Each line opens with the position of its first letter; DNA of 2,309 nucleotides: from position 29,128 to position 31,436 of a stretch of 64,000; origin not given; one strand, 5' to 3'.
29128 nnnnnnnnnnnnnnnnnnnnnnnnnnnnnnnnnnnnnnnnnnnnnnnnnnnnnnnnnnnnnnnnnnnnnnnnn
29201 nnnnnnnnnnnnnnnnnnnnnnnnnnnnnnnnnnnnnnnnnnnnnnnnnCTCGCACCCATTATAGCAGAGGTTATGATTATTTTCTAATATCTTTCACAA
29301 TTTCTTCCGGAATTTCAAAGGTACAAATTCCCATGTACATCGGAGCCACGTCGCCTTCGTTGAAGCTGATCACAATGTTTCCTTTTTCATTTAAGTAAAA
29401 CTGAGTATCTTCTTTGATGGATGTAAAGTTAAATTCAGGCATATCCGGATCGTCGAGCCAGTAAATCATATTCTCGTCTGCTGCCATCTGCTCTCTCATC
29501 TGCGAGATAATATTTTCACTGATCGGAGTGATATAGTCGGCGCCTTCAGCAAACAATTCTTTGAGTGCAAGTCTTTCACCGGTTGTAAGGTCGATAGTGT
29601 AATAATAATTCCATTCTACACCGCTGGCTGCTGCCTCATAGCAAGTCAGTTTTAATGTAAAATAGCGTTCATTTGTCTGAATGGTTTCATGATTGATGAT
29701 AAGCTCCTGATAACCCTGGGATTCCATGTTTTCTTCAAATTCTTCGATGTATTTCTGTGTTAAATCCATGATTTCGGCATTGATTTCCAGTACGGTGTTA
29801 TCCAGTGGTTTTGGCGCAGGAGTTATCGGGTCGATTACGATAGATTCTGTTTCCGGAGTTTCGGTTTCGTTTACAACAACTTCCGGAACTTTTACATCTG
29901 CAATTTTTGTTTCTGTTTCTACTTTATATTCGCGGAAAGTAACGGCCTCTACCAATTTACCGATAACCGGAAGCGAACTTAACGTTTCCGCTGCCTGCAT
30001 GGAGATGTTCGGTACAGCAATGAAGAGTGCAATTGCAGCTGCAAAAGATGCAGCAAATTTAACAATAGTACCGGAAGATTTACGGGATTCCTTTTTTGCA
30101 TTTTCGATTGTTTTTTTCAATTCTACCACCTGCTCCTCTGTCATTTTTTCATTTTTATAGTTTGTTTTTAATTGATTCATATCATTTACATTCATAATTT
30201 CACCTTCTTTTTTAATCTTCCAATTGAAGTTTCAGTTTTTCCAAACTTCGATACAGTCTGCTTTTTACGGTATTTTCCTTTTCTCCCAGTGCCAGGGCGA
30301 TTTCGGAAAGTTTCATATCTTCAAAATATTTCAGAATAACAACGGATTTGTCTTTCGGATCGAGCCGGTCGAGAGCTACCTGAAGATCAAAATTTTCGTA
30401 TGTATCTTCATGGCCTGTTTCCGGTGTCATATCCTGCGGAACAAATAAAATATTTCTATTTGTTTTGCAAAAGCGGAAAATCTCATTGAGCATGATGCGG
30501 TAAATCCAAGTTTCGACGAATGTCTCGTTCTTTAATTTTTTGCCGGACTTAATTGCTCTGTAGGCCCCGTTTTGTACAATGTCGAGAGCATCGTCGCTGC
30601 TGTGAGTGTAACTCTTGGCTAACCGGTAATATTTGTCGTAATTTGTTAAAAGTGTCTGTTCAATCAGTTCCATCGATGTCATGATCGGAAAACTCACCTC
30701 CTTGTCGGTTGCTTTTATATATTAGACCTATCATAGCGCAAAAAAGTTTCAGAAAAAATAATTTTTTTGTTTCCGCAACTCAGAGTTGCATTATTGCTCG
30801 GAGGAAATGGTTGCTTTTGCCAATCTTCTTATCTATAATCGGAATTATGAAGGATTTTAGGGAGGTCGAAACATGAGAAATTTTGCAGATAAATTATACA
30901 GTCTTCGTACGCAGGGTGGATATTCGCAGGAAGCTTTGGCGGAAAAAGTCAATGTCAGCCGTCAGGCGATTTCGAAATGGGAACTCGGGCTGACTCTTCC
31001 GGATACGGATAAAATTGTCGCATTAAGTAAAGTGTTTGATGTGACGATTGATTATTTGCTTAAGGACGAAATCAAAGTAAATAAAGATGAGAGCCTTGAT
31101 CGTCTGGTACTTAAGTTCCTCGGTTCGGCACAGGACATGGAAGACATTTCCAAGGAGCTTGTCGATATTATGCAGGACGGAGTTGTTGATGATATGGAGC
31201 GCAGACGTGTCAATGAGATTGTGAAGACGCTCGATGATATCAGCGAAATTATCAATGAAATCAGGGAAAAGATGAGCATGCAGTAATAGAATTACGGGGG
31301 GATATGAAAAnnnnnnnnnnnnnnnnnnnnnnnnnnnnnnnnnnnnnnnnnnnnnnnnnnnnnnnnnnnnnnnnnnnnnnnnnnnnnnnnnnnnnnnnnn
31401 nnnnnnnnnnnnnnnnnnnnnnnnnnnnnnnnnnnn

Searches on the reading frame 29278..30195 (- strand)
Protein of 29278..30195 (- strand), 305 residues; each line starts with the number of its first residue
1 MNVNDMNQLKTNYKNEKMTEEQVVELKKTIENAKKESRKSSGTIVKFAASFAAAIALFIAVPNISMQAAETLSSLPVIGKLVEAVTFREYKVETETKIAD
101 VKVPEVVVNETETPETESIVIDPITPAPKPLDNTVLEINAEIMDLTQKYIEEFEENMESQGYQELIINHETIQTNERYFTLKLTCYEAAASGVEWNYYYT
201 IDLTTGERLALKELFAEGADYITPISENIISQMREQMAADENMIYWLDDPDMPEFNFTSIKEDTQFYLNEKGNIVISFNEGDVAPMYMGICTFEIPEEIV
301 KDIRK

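Call 55: search_protein_families(library=pfam, proteins=[window:29278-30195:-])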
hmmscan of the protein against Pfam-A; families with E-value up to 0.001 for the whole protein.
window:29278-30195:- (305 aa): 1 family
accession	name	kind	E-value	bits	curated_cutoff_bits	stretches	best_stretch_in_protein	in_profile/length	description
PF11738.13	DUF3298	-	5.4e-20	72.5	24.1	1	212-296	1-82/84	Protein of unknown function (DUF3298)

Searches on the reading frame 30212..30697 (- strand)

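Call 55: search_protein_families(library=pfam, proteins=[window:30212-30697:-])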
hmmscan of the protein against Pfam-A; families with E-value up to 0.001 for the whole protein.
window:30212-30697:- (161 aa): 3 families
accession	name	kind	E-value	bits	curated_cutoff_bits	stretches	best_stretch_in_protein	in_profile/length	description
PF08281.18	Sigma70_r4_2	-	1.1e-14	54.3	25.7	1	104-155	3-54/54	Sigma-70, region 4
PF04542.20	Sigma70_r2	-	2e-10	40.7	24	1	19-81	5-69/71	Sigma-70 region 2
PF04545.22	Sigma70_r4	-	4.6e-10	39.3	24.1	1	108-156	1-49/50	Sigma-70, region 4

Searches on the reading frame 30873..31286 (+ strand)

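Call 98: search_protein_families(library=pfam, proteins=[window:30873-31286:+], max_evalue=0.00001)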
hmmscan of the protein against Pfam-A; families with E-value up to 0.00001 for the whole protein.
window:30873-31286:+ (137 aa): 3 families
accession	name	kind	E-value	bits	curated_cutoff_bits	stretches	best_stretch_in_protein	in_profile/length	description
PF01381.28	HTH_3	-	2.6e-17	63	23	1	8-62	1-55/55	Helix-turn-helix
PF12844.13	HTH_19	-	2e-09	37.7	30.2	1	7-64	3-60/64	Helix-turn-helix domain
PF13560.12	HTH_31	-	1.3e-08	35.5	27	1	4-58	2-57/64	Helix-turn-helix domain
